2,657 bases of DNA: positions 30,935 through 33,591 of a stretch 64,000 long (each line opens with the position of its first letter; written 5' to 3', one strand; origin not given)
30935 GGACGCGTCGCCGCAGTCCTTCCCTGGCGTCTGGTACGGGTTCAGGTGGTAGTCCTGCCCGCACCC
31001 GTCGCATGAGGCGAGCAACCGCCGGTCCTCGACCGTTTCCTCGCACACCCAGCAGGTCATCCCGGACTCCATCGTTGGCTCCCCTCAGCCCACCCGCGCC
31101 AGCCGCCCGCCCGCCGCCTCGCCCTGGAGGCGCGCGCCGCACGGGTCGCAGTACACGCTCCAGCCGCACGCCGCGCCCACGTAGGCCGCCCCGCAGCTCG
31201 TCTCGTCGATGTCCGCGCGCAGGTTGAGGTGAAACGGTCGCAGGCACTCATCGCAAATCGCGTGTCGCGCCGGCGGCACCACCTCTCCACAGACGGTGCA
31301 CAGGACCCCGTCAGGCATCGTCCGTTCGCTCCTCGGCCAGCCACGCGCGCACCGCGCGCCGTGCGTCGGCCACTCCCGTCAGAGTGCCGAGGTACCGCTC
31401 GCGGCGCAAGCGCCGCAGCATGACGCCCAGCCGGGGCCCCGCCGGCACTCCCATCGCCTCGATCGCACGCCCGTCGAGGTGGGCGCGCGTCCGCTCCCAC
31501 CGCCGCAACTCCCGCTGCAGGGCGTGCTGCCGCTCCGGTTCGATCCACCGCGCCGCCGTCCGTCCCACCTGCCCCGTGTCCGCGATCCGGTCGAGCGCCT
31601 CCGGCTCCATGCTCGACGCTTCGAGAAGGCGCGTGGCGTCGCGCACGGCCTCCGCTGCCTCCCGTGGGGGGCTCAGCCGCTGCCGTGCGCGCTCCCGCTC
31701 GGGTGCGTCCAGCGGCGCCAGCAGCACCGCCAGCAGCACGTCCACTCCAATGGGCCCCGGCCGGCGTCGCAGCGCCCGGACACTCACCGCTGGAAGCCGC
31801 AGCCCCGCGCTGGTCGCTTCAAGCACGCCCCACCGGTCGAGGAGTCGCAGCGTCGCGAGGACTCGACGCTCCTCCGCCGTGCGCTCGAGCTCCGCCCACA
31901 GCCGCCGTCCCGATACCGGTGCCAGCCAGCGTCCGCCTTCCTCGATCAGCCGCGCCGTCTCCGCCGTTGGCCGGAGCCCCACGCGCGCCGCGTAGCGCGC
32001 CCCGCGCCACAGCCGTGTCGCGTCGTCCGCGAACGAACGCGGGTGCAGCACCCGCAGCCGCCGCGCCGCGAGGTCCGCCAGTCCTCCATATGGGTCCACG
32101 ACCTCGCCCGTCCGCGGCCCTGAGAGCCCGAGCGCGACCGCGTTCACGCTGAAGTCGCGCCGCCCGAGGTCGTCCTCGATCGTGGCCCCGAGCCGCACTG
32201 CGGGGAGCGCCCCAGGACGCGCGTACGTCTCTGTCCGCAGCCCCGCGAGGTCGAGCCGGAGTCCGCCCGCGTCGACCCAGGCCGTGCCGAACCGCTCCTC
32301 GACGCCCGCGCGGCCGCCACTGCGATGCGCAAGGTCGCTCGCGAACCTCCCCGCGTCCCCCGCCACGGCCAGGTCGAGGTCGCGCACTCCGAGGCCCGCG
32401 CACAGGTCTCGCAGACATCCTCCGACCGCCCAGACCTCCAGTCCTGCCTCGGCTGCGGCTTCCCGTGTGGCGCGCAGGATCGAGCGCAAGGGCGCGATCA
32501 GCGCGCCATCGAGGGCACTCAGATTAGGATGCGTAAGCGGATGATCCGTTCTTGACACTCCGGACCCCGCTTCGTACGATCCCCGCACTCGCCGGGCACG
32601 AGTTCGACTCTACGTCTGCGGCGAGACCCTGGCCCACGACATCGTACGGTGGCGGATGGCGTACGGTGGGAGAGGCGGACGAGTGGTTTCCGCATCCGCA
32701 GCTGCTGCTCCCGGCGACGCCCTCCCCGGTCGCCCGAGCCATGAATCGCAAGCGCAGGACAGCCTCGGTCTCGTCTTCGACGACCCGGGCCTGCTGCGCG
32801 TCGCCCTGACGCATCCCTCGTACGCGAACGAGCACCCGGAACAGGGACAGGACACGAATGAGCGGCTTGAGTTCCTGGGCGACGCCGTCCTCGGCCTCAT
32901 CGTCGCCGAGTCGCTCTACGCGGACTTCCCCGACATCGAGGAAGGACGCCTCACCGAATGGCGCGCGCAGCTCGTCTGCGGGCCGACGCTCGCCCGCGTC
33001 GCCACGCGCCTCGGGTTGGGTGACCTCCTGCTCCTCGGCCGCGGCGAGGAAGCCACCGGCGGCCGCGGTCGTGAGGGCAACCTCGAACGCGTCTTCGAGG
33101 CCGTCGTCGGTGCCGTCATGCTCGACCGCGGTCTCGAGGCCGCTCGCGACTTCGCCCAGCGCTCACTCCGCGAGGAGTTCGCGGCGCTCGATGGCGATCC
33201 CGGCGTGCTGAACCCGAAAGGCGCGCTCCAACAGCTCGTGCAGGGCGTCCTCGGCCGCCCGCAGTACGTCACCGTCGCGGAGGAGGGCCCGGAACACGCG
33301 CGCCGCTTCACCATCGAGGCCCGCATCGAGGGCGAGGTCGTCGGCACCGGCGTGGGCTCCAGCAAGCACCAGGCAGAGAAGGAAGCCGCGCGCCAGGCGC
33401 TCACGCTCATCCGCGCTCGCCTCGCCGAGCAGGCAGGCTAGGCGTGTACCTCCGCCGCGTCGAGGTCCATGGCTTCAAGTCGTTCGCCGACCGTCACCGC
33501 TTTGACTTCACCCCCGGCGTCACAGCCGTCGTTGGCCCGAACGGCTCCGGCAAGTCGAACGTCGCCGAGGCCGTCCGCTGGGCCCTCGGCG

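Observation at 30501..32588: Translationally coupled operon: CCA-adding enzyme, two tandem PHD/RING-like C4HC3 mini zinc fingers, and a small 2-TM protein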

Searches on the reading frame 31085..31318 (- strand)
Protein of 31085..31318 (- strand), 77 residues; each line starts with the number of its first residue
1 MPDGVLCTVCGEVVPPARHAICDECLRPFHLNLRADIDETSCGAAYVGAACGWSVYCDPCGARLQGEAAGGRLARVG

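Call 3: search_protein_families(library=pfam, proteins=[window:31085-31318:-], max_evalue=1)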
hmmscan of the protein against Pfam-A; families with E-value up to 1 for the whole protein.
window:31085-31318:- (77 aa): 9 families
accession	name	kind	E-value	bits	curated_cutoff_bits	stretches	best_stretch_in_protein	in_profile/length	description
PF00628.35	PHD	-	0.025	15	24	1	7-31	1-25/47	PHD-finger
PF12773.13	DZR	-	0.035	14.7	27.3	0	7-65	1-35/45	Double zinc ribbon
PF18912.6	DZR_2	-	0.044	14.1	27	0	7-29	10-46/56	Double zinc ribbon domain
PF18439.7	zf_UBZ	-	0.049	13.8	25.6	0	3-17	1-15/32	Ubiquitin-Binding Zinc Finger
PF12647.12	RNHCP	-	0.21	12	24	0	5-46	4-50/90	RNHCP domain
PF00130.28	C1_1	-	0.42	10.9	26.5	0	6-30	13-39/53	Phorbol esters/diacylglycerol binding domain (C1 domain)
PF17032.10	Zn_ribbon_15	-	0.49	11.7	28.9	1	5-30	38-63/73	zinc-ribbon family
PF05191.20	ADK_lid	-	0.8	10.1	26.6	0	7-28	4-30/36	Adenylate kinase, active site lid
PF11077.13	DUF2616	-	0.99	9.6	25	1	6-32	52-77/171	Protein of unknown function (DUF2616)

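Call 4: search_protein_families(library=ncbifam, proteins=[window:31085-31318:-], max_evalue=1)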
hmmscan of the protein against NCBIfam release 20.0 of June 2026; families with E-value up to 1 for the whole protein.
window:31085-31318:- (77 aa): 1 family
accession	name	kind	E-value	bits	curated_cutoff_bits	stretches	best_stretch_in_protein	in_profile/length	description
NF006816.0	PRK09335.1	equivalog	0.21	11.9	118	0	5-60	21-73/96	30S ribosomal protein S26e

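Call 6: find_homologous_proteins(query=window:31085-31318:-, max_evalue=0.001)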
Query window:31085-31318:- (77 aa): 7 proteins with E <= 0.001 among 7 candidates.
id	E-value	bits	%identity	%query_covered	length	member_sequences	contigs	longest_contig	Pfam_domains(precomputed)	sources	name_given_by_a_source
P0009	1.2e-45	171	97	100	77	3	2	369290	-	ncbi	ncbi:MAG: hypothetical protein AB7L91_00295 [Dehalococcoidia bacterium]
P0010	8.0e-36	140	81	100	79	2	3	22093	-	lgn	-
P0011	4.6e-30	121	72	100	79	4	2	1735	-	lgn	-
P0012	2.2e-29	119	71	100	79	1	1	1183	-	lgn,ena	-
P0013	2.8e-28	116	68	100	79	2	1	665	-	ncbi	-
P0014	2.0e-22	97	70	82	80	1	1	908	-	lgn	-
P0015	5.3e-20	89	59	94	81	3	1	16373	-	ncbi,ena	-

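Call 10: find_encoding_contigs(protein=P0015, flank=6000, max_places=3)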
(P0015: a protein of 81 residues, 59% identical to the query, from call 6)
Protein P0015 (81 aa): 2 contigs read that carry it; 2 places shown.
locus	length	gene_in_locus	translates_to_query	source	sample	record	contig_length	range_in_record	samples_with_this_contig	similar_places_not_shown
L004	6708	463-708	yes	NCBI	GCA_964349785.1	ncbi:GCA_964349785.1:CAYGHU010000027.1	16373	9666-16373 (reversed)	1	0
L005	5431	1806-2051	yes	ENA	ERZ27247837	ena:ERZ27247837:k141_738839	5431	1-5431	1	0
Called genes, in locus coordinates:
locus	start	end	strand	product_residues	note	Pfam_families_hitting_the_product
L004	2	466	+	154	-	?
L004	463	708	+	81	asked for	-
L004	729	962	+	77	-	-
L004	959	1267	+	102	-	-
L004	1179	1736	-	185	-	PF00583:Acetyltransf_1 (weak)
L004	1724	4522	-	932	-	PF00929:RNase_T, PF00270:DEAD (faint), PF13307:Helicase_C_2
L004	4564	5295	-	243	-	PF13263:PHP_C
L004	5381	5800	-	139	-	-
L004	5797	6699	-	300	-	PF00288:GHMP_kinases_N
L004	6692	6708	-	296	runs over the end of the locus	PF00398:RrnaAD, PF01728:FtsJ (weak), PF08241:Methyltransf_11 (weak), PF13649:Methyltransf_25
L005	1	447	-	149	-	?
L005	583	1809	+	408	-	PF01743:PolyA_pol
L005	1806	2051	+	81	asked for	-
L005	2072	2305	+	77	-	-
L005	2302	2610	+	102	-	-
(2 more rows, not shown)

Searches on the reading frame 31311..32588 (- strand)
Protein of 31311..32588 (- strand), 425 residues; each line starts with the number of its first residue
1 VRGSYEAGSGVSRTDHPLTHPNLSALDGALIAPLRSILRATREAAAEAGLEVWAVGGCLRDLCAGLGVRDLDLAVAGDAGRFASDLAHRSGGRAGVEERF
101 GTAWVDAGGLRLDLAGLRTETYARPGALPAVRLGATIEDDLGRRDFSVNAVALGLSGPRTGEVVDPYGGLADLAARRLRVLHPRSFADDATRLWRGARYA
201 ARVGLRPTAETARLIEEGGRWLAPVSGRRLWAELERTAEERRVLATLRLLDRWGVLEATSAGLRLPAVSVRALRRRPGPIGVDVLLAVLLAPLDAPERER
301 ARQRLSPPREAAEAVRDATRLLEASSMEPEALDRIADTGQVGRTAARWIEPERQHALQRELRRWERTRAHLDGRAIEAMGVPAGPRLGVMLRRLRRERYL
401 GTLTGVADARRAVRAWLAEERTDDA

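Call 3: search_protein_families(library=pfam, proteins=[window:31311-32588:-], max_evalue=1)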
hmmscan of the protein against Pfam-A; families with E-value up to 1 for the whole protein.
window:31311-32588:- (425 aa): 3 families
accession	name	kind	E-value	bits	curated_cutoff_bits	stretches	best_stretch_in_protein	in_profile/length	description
PF01743.26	PolyA_pol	-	3.4e-21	76.3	23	1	53-179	2-126/126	Poly A polymerase head domain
PF25515.1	Arm_PDR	-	0.041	14.4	27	1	273-338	33-95/145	Plastid division regulator ARM repeat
PF12627.12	PolyA_pol_RNAbd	-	0.042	14.1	22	1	206-257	3-54/64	Probable RNA and SrmB- binding site of polymerase A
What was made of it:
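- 31311..32588 (-): Class II tRNA nucleotidyltransferase (PolyA_pol head domain), 425 aa from the longest ORF. The true start may be GTG 32558 or later. Motifs found: A (GGCLRD at 32406-32423, DLD at 32367-32381), B (RRDFSVN at 32142-32162), C (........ at 32073-32096), D (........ at 32004-32027) and E (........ at 31884-31907). Pfam PF01743 scores 76.3 bits against a cutoff of 23 (call 3).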

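Call 4: search_protein_families(library=ncbifam, proteins=[window:31311-32588:-], max_evalue=1)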
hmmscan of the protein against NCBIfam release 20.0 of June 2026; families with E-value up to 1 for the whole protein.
window:31311-32588:- (425 aa): 9 families
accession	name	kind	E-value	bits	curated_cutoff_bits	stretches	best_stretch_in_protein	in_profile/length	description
NF041569.1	A-tRNAntase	equivalog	1.7e-39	135.8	1440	1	27-267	457-699/880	A-adding tRNA nucleotidyltransferase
TIGR02692.1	tRNA_CCA_actino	equivalog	6.3e-30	104.2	438.8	1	36-254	14-234/466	CCA tRNA nucleotidyltransferase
NF009814.0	PRK13299.1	equivalog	1.6e-22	80.1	290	1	46-252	17-218/396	CCA tRNA nucleotidyltransferase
NF008137.0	PRK10885.1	equivalog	1e-18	67.3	451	1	135-256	82-203/409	multifunctional CCA addition/repair protein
TIGR01942.1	pcnB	subfamily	1.4e-16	60.4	305.65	1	46-235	26-213/425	polynucleotide adenylyltransferase PcnB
NF009812.0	PRK13297.1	equivalog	3.3e-13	49.5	624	1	43-334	5-292/364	tRNA CCA-pyrophosphorylase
NF009813.0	PRK13298.1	equivalog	3.8e-11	42.5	606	1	135-236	82-183/417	tRNA CCA-pyrophosphorylase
NF008634.1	PRK11623.1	equivalog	7.5e-09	34.6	702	1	47-233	58-253/469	polynucleotide adenylyltransferase PcnB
NF009811.0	PRK13296.1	equivalog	3.9e-08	32.5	469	1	136-203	83-145/360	CCA tRNA nucleotidyltransferase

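Call 38: search_solved_structures(query=window:31311-32588:-, max_evalue=0.00001, show_alignments=2)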
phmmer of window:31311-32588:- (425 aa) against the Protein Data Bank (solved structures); distinct sequences matched with E-value up to 0.00001: 18.
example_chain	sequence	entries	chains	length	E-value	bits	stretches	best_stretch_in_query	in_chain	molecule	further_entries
4wby_A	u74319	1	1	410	1.8e-38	136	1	35-263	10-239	Poly A polymerase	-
1vfg_A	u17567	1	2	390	1.5e-37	133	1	44-263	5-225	poly A polymerase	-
4wbz_A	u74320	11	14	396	1.5e-37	133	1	44-263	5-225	Poly A polymerase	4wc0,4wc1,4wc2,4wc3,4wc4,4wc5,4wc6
3h37_A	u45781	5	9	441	6.4e-34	121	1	37-256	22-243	TRNA nucleotidyl transferase-related protein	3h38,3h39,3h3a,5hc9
1miv_A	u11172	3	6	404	4.2e-15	59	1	46-259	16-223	tRNA CCA-adding enzyme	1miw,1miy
8cbm_E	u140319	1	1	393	4.3e-15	59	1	44-397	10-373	CCA tRNA nucleotidyltransferase 1, mitochondrial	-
4x4w_A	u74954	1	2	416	4.4e-15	59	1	43-397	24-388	CCA tRNA nucleotidyltransferase 1, mitochondrial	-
1ou5_A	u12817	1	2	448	5.7e-15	58.6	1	42-397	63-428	tRNA CCA-adding enzyme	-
6ibp_A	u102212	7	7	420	7.4e-15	58.2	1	46-236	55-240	CCA-adding enzyme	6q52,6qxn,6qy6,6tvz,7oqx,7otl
7otr_A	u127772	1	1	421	7.5e-15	58.2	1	46-236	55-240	CCA-adding protein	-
3aqm_A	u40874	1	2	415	4.4e-11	45.8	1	47-238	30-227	Poly(A) polymerase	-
3aqk_A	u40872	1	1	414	1.4e-10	44.1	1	47-231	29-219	Poly(A) polymerase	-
3wfo_A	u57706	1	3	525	1.4e-10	44.1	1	53-259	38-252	Poly A polymerase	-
3aql_A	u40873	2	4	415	1.4e-10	44.1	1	47-231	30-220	Poly(A) polymerase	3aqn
3wfp_A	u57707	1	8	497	1.5e-10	44.1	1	53-259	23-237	Poly A polymerase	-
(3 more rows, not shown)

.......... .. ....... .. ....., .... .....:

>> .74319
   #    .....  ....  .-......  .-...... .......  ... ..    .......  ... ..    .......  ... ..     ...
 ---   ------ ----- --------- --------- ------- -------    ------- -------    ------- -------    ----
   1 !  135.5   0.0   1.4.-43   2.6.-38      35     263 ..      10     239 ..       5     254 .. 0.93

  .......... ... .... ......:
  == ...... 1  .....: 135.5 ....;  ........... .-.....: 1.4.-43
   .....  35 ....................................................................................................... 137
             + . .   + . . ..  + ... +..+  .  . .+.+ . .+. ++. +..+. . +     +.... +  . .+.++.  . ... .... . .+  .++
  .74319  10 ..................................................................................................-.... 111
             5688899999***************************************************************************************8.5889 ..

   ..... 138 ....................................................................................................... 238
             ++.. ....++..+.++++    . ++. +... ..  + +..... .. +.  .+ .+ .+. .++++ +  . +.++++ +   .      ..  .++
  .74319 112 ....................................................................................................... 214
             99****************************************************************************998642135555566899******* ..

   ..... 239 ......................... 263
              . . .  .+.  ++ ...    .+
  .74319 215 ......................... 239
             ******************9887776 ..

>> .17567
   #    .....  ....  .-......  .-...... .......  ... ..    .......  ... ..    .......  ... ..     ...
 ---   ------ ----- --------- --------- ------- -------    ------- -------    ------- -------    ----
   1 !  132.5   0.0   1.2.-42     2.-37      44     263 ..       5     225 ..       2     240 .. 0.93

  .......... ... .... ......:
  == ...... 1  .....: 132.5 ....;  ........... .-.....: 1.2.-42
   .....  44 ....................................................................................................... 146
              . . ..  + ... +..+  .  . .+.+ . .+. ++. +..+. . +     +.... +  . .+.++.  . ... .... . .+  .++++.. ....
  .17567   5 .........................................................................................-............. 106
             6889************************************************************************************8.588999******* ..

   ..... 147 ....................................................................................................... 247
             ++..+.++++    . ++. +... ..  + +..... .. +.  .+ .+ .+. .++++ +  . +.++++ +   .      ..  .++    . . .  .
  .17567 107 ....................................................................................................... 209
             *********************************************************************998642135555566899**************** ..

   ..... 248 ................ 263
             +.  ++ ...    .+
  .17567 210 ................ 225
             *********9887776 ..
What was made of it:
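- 31311..32588 (-): The best PDB matches are the A. aeolicus A-adding enzyme 4WBY/1VFG (E = 1.8e-38) and T. maritima CCA 3H37 (6.4e-34) (call 38).
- On Class II tRNA nucleotidyltransferase (PolyA_pol superfamily): PDB homologues reach E = 1.8e-38 (call 38).
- On CCA-adding enzyme, as opposed to an A-adding or CC-adding enzyme: The protein is much closer to the Aquifex A-adding enzyme (1e-38) than to its CC-adding enzyme (1e-10) (call 38).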

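Call 59: find_related_loci(query=A6, collection=metagenome_contigs, flank=3000)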
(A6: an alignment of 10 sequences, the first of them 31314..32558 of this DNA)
Query A6 (415 aa) in metagenome_contigs; peptide patterns used: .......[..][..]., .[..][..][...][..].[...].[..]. (x = any residue, [..] = any of these).
600 stretches matched a pattern (row limit reached: there are more); 596 encode a relative of the query (tblastn E <= 1e-3); the best 80 are kept; 80 distinct loci.
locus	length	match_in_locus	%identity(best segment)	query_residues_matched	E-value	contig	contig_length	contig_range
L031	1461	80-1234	39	16-388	7e-63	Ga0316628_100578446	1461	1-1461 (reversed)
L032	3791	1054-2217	37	35-411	6e-59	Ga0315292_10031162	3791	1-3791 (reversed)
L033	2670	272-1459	35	24-401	2e-54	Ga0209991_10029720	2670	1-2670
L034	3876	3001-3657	47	35-254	2e-51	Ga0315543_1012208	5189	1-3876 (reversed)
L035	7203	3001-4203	35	9-395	3e-51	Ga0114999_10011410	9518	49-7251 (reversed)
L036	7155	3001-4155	32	33-404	5e-48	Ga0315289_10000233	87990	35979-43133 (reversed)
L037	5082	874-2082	36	27-410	1e-47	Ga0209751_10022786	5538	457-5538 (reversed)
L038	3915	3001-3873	40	24-311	9e-48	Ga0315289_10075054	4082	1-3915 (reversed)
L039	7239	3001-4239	33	12-410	7e-47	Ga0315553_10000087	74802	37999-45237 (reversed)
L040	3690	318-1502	38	11-382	5e-46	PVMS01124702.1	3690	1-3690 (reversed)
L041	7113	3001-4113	32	23-384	8e-46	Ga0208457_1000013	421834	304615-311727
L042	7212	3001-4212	35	33-410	1e-45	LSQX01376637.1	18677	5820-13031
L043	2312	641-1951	36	11-407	2e-45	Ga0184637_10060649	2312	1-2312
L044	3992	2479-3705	30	33-410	7e-45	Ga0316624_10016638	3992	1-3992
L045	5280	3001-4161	37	24-395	1e-44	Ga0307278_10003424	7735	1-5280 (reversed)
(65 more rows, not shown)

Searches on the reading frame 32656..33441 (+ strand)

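Call 3: search_protein_families(library=pfam, proteins=[window:32656-33441:+], max_evalue=1)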
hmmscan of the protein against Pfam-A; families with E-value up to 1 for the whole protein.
window:32656-33441:+ (261 aa): 6 families
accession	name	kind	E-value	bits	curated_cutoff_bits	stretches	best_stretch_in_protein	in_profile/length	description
PF14622.11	Ribonucleas_3_3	-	3.9e-36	124.5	35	1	43-171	1-124/128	Ribonuclease-III-like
PF00636.31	Ribonuclease_3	-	4.9e-22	79.1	27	1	69-159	1-102/102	Ribonuclease III domain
PF00035.32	dsrm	-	2.2e-17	63.8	23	1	187-250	1-64/66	Double-stranded RNA binding motif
PF22935.1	RM44_endonuclase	-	7.9e-05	23.2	27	1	43-153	19-138/139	Large ribosomal subunit protein mL44, endonuclease domain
PF24995.1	DSRM_2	-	0.00045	21.1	27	1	210-251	37-76/79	dsRNA binding domain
PF14709.13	DND1_DSRM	-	0.0029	18.3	25.7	1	198-248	15-70/80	double strand RNA binding domain from DEAD END PROTEIN 1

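Call 4: search_protein_families(library=ncbifam, proteins=[window:32656-33441:+], max_evalue=1)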
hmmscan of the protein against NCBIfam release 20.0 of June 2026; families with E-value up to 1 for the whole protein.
window:32656-33441:+ (261 aa): 2 families
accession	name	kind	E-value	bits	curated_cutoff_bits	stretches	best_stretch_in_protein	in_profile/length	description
TIGR02191.1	RNaseIII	equivalog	2.3e-65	220.2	166.25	1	34-250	2-217/219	ribonuclease III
TIGR04238.1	seadorna_dsRNA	equivalog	1.8e-08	34.4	125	1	186-247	1-62/201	seadornavirus double-stranded RNA-binding protein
